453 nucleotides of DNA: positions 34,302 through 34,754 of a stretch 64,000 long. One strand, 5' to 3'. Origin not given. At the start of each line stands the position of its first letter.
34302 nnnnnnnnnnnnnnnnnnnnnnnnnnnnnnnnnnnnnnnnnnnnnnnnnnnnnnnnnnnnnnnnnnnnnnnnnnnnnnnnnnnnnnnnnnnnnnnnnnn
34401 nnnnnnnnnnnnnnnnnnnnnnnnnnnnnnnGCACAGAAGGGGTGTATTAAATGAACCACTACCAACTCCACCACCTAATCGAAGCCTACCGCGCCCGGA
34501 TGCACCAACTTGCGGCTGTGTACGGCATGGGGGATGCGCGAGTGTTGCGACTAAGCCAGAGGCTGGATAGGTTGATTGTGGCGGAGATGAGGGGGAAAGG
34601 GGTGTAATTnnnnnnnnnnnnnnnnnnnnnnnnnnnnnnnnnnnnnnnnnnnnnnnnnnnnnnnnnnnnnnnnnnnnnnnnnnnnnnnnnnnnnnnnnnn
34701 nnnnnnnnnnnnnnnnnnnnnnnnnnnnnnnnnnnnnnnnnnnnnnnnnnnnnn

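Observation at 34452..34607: Unannotated Spo0E-like phosphatase gene inside a sigK-splitting prophage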

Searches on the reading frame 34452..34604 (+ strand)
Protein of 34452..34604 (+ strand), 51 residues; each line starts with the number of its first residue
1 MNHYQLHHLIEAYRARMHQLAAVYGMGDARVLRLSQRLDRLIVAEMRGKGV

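Call 3: search_protein_families(library=pfam, proteins=[window:34452-34604:+], max_evalue=10)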
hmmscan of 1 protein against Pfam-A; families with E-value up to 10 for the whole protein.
seq(51 aa): 2 families
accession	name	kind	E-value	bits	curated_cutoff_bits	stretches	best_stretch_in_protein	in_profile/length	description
PF09388.15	SpoOE-like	-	8e-11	42.2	23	1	7-44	2-39/42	Spo0E like sporulation regulatory protein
PF01418.23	HTH_6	-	0.058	13.8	28.3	1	6-39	26-59/77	Helix-turn-helix domain, rpiR family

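Call 4: search_protein_families(library=ncbifam, proteins=[window:34452-34604:+], max_evalue=10)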
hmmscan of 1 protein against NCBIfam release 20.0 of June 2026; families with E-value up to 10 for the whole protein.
seq(51 aa): 0 families

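Call 5: search_protein_families(library=phrogs, proteins=[window:34452-34604:+], max_evalue=10)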
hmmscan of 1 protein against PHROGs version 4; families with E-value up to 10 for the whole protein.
seq(51 aa): 4 families
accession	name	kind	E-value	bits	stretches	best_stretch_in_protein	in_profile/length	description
phrog_31003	-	unknown function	6.2e-06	27.5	1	10-49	3-42/76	-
phrog_31670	-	unknown function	0.14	13.6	1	1-35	1-34/75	-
phrog_3286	-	unknown function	0.18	12.9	1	1-29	1-30/64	-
phrog_5333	-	unknown function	0.19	13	1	7-26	6-25/64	-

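Call 11: search_solved_structures(query=window:34452-34604:+, max_evalue=10, show_alignments=3)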
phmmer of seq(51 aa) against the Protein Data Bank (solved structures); distinct sequences matched with E-value up to 10: 7.
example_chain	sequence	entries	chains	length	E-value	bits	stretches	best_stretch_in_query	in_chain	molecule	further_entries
6n4n_C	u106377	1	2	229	0.0023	21.5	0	5-44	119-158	Rosetta-designed danoprevir/NS3a complex reader 2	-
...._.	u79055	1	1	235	0.0047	20.5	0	6-44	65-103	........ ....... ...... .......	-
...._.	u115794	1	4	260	0.04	17.7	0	6-44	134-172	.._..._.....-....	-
2c0s_A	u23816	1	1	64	0.046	17.5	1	1-43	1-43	CONSERVED DOMAIN PROTEIN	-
8f6r_A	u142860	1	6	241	0.072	16.9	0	6-44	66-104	De novo designed oligomeric protein C6-79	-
2bzb_A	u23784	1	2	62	0.12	16.2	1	4-46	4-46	CONSERVED DOMAIN PROTEIN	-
9drl_A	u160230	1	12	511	6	10.9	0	22-42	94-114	T33-549_B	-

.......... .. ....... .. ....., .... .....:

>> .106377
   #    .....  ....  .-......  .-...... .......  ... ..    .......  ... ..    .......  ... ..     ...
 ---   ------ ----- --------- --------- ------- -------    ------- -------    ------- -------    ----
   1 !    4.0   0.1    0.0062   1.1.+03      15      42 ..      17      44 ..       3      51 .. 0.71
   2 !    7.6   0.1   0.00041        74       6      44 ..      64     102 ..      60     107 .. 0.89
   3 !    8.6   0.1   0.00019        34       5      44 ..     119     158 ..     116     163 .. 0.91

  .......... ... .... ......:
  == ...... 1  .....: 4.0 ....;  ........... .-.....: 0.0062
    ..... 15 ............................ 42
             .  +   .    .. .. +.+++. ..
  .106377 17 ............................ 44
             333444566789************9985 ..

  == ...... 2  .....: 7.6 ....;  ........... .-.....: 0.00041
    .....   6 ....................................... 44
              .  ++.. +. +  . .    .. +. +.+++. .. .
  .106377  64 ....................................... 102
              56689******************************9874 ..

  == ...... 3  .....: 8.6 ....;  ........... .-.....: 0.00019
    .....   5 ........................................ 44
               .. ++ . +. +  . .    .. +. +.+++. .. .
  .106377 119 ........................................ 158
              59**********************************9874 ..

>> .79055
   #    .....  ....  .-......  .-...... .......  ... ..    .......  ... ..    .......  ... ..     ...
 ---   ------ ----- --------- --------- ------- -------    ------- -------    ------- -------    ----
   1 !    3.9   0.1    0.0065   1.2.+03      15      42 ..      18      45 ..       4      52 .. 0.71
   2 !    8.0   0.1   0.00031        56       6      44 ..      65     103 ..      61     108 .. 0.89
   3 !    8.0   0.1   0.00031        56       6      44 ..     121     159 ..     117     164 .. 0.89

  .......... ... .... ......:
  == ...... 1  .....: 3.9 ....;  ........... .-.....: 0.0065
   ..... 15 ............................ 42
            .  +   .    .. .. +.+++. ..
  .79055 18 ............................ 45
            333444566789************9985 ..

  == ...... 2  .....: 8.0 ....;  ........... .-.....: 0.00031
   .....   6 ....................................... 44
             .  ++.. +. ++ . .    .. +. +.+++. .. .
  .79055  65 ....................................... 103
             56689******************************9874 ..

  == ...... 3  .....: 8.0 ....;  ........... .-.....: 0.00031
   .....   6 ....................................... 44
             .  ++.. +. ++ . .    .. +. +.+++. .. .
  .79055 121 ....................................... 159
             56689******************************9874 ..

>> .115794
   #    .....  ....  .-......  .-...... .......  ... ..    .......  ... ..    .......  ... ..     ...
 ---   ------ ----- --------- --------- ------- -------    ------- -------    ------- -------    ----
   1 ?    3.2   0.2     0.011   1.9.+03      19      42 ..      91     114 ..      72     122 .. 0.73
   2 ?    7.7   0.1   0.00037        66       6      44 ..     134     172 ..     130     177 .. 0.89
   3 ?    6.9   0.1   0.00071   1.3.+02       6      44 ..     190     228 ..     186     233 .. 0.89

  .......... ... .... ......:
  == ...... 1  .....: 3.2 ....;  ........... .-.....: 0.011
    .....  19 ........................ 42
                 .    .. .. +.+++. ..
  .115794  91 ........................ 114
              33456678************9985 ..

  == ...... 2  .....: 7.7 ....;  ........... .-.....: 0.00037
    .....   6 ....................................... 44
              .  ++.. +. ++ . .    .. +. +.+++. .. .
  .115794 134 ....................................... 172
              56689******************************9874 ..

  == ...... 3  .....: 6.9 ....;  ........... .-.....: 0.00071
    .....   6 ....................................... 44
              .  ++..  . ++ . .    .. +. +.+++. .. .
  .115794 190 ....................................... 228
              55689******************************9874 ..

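Call 13: search_dna_similar(query=window:34452-34604:+, collection=phages, mode=protein, max_evalue=1, max_rows=40)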
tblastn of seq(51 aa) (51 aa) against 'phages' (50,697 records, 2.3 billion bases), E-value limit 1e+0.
Records with a match: 1; places in all: 1; records where one place covers at least 80% of the query: 1.
Best place of each record, by identity: <60% 1.
By first word of the organism name: Clostridium 1.
By host as written in the record: Clostridium perfringens 1.
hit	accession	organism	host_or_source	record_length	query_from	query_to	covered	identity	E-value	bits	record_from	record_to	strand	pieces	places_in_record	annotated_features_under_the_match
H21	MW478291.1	Clostridium phage phiCp-D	Clostridium perfringens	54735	10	50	80%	36.6%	2e-1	33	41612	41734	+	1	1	aspartyl-phosphate phosphatase | hypothetical protein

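Call 14: find_homologous_proteins(query=window:34452-34604:+, max_evalue=0.001)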
Query seq(51 aa) (51 aa): 1 proteins with E <= 0.001 among 1 candidates.
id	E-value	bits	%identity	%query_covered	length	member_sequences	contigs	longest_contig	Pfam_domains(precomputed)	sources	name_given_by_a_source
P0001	4.5e-25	102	100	100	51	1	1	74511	PF09388.16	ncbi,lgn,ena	-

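Call 16: find_encoding_contigs(protein=P0001, flank=10000)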
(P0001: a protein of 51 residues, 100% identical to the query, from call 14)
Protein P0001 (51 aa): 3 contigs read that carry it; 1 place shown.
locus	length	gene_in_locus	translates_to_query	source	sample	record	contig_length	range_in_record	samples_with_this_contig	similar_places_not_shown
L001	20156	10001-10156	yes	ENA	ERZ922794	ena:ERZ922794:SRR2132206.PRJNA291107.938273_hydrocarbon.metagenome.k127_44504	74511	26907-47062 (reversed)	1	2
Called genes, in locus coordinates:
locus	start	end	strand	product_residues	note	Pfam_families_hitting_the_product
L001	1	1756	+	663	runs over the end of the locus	PF13476:AAA_23, PF13555:AAA_29 (faint)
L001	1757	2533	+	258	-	PF03837:RecT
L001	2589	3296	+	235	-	PF00753:Lactamase_B (faint), PF12706:Lactamase_B_2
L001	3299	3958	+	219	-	PF16784:HNHc_6, PF06147:DUF968 (faint)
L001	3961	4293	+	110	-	-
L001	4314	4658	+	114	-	-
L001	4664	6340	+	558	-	PF14284:PcfJ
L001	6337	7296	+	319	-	PF11300:DUF3102, PF06160:EzrA (weak)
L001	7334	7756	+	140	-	-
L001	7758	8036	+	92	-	-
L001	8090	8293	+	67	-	-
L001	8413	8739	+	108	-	-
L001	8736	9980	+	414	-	PF01507:PAPS_reduct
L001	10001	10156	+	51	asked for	PF09388:SpoOE-like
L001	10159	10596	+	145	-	PF13392:HNH_3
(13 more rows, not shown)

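Call 17: list_cluster_members(proteins=[P0001])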
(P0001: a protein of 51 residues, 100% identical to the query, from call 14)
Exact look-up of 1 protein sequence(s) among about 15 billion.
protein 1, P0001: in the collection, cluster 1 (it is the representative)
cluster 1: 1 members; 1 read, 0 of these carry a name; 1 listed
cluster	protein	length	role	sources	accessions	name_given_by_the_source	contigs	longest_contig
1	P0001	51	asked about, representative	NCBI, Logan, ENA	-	-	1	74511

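Call 25: search_protein_representatives(protein=window:34452-34604:+)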
Query: 51 residues. Proteins with E-value up to 0.001 (for the whole library): 10; up to 1e-10: 1; up to 1e-30: 0. The best 10 are listed.
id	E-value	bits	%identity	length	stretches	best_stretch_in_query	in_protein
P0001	1.4e-25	102.4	100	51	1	1-51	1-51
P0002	1.3e-10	56.3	62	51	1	1-48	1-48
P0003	1.3e-09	53.2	65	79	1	4-49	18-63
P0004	7.6e-08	47.7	61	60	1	6-49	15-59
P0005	1.0e-07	47.3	59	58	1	1-46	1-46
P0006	1.3e-06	43.9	56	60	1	1-48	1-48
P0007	1.4e-06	43.8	30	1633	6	8-42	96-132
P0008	2.0e-05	40.2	58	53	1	8-50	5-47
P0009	3.3e-05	39.6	49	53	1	1-47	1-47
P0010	9.6e-04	35.0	51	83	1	5-47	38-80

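Call 28: search_solved_structures(query=A1, max_evalue=1, show_alignments=3)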
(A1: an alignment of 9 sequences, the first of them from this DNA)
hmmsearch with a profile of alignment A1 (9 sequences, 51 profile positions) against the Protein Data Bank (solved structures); distinct sequences matched with E-value up to 1: 3.
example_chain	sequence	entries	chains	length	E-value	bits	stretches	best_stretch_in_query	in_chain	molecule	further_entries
2bzb_A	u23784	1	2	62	8e-07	32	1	5-47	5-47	CONSERVED DOMAIN PROTEIN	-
2c0s_A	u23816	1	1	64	1.1e-06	31.6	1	1-41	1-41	CONSERVED DOMAIN PROTEIN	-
3uay_A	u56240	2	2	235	0.89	12.6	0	8-36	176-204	Purine nucleoside phosphorylase deoD-type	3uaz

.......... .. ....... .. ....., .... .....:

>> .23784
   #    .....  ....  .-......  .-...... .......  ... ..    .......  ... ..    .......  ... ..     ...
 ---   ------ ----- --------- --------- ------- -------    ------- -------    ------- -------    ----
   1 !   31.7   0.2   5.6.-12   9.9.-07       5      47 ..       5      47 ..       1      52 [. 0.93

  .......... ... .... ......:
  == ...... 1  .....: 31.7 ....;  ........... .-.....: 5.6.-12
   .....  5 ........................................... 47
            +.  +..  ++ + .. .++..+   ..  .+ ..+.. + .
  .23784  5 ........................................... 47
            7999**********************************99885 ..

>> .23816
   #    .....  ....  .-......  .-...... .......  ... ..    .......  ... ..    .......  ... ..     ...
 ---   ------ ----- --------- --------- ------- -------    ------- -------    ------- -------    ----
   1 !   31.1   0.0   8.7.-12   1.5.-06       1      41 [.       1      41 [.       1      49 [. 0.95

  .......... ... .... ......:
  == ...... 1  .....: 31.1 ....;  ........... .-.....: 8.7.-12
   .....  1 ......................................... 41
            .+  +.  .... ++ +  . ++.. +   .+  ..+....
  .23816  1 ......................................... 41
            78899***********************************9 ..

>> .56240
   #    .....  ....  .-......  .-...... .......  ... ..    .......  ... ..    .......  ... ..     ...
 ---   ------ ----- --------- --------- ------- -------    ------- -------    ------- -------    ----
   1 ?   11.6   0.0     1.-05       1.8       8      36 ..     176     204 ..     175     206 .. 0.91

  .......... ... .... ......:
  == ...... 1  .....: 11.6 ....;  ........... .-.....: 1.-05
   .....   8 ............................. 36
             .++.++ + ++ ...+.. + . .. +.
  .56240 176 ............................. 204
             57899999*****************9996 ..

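Call 29: find_encoding_contigs(protein=P0002, flank=10000, max_places=4)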
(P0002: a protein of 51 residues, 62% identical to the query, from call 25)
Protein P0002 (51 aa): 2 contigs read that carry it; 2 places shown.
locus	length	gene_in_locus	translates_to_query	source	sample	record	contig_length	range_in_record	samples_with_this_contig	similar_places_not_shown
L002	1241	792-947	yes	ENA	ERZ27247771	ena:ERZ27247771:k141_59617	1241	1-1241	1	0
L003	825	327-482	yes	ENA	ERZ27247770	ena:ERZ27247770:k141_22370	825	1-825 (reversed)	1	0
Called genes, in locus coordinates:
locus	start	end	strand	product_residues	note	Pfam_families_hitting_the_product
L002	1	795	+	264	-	?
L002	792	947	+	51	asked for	PF09388:SpoOE-like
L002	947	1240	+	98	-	?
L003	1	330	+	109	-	?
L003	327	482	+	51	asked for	PF09388:SpoOE-like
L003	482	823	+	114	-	?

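Call 30: find_encoding_contigs(protein=P0003, flank=10000, max_places=4)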
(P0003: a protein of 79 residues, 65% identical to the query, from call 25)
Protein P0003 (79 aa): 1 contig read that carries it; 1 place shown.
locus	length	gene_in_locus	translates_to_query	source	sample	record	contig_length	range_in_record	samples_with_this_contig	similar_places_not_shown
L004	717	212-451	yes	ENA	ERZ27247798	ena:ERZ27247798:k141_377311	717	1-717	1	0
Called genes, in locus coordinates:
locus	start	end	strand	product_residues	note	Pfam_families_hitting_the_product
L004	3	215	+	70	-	?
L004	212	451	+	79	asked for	PF09388:SpoOE-like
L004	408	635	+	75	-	-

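Call 41: find_encoding_contigs(protein=P0004, flank=10000, max_places=3)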
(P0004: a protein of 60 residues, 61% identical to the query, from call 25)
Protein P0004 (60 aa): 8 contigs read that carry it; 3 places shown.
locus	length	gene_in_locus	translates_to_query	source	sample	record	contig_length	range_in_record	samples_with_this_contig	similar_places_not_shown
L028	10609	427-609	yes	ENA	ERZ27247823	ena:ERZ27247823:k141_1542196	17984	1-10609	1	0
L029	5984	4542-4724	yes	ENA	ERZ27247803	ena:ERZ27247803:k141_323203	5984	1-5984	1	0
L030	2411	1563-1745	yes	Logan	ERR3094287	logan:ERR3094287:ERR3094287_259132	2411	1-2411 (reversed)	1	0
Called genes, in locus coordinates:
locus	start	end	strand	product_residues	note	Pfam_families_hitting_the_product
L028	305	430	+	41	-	-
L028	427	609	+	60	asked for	PF09388:SpoOE-like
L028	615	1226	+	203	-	-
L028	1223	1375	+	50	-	-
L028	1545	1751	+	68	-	-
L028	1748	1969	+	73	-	-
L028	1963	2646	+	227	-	-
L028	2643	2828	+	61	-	-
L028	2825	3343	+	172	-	PF18894:PhageMetallopep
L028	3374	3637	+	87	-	-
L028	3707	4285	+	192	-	-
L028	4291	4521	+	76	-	-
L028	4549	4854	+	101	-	-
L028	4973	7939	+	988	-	PF12965:DUF3854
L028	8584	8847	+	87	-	-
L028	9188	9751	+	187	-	PF03592:Terminase_2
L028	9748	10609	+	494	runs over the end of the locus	PF04466:Terminase_3, PF03237:Terminase_6N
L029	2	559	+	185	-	?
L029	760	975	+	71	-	-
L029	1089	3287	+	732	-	PF23139:OB_YrrC, PF13401:AAA_22 (faint), PF14490:HHH_RecD2, PF13086:AAA_11 (weak), PF13245:AAA_19, PF13604:AAA_30, PF18335:SH3_13, PF13538:UvrD_C_2, +1 more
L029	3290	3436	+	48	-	-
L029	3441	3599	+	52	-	-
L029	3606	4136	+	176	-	-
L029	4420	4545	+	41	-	-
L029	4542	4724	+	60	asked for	PF09388:SpoOE-like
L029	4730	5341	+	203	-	-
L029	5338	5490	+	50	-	-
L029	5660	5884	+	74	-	-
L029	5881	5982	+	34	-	?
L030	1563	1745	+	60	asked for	PF09388:SpoOE-like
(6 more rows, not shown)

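Call 42: find_encoding_contigs(protein=P0005, flank=10000, max_places=3)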
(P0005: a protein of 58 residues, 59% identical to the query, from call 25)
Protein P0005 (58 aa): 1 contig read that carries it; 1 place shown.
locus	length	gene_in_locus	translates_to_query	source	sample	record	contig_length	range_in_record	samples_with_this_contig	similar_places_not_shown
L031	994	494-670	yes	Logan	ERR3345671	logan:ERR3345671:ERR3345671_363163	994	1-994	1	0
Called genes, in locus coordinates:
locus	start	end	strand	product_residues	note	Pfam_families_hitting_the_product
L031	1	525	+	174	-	?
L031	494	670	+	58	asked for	PF09388:SpoOE-like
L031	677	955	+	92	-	-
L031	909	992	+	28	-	?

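Call 43: find_encoding_contigs(protein=P0006, flank=10000, max_places=3)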
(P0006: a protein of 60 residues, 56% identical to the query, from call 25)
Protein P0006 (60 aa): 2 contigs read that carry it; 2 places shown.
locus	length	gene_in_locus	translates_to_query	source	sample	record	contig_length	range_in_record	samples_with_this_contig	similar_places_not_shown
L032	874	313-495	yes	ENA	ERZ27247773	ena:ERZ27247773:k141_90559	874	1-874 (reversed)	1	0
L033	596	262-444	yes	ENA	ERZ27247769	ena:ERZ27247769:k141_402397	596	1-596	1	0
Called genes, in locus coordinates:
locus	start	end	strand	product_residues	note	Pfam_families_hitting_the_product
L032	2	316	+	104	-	?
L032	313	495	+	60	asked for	PF09388:SpoOE-like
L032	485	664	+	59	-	-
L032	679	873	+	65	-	?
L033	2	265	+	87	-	?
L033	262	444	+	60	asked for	PF09388:SpoOE-like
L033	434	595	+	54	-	?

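Call 52: predict_structure(alignment_id=A1)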
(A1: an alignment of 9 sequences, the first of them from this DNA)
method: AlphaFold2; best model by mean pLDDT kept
length: 51 residues; sequences in the alignment: 9
mean_pLDDT: 91.1   pTM: 0.68
mean pLDDT of the five models: 91.1, 90.3, 89.5, 89.2, 89.1
residues with pLDDT >= 90: 40; 70-90: 9; 50-70: 2; < 50: 0
segments of 3 or more residues with pLDDT < 50: none
pLDDT, mean of each block of 10 residues (from residue 1): 89 96 95 95 84 52
secondary structure, 60 per line:
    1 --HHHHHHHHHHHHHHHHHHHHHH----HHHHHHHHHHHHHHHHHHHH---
elements in order: H3-24 H29-48

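Call 56: fold_search(model_id=the predicted structure, library=pdb)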
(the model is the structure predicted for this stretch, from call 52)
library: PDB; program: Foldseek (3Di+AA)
matches with E <= 10: 107; with E <= 0.001: 0
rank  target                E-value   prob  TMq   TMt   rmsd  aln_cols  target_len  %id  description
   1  2c0s_MODEL_1_A        5.8e-02  1.00  0.93  0.75   0.8        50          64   34  NMR Solution Structure of a protein aspartic acid phosphate phosphatase from Bacillus Anthracis (released 2006-09-25)
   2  5nfd_B                1.0e+00  0.97  0.84  0.56   0.7        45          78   18  Antiparallel monomeric coiled coil of Kif21A (released 2018-05-02)
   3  6gfo_F                1.5e+00  0.92  0.78  0.60   0.9        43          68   19  cyanobacterial GAPDH with full-length CP12 (released 2019-05-08)
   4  9e90_A                1.6e+00  0.41  0.61  0.08   9.0        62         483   13  Ec83 Retron PtuA/PtuB (2-1) complex bound to ATP (released 2025-07-02)
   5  6nye_B                1.7e+00  0.84  0.75  0.42   1.2        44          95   25  Crystal structure of computationally designed protein XAX (released 2020-04-22)
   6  6gfo_E                2.0e+00  0.91  0.87  0.60   0.8        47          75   17  cyanobacterial GAPDH with full-length CP12 (released 2019-05-08)
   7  5npl_C                2.0e+00  0.89  0.71  0.21   0.7        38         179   18  Crystal structure of hexameric CBS-CP12 protein from bloom-forming cyanobacteria, Yb-derivative at 2.8 A resolution (released 2018-05-30)
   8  5nvd                  2.0e+00  0.84  0.67  0.21   1.1        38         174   18  Crystal structure of hexameric CBS-CP12 protein from bloom-forming cyanobacteria at 2.5 A resolution in P6322 crystal fo (released 2018-05-30)
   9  6skf_BZ               2.8e+00  0.60  0.79  0.69   3.1        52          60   19  Cryo-EM Structure of T. kodakarensis 70S ribosome (released 2020-07-29)
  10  7y7b_F                2.8e+00  0.44  0.65  0.23   2.9        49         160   20  Cryo-EM structure of cryptophyte photosystem I (released 2023-04-12)
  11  5nmu_A                3.0e+00  0.66  0.71  0.22   1.5        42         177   21  Structure of hexameric CBS-CP12 protein from bloom-forming cyanobacteria (released 2018-05-16)
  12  9e6q_AX               3.2e+00  0.47  0.74  0.58   3.5        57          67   18  Cryo-EM structure of the Pyrobaculum calidifontis 50S ribosomal subunit in complex with Dri (released 2024-11-20)
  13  4wce_V                3.4e+00  0.57  0.78  0.63   3.0        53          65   13  The crystal structure of the large ribosomal subunit of Staphylococcus aureus (released 2015-10-21)
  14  6nta_Y2               3.6e+00  0.66  0.83  0.64   2.4        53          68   13  Modified ASL proline bound to Thermus thermophilus 70S (cognate) (released 2020-10-14)
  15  9jg3_A                3.9e+00  0.66  0.77  0.07   1.0        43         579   12  Structure of Cas12p-TrxA-guide RNA-target DNA complex(33-bp dsDNA) (released 2025-09-10)
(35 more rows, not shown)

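Call 67: find_related_loci(query=window:34452-34604:+, collection=viral_contigs, flank=8000)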
Query seq(51 aa) (51 aa) in viral_contigs; peptide patterns used: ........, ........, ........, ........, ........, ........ (x = any residue, [..] = any of these).
83 stretches matched a pattern, but none encodes a relative of the query by tblastn (E <= 1e-3).
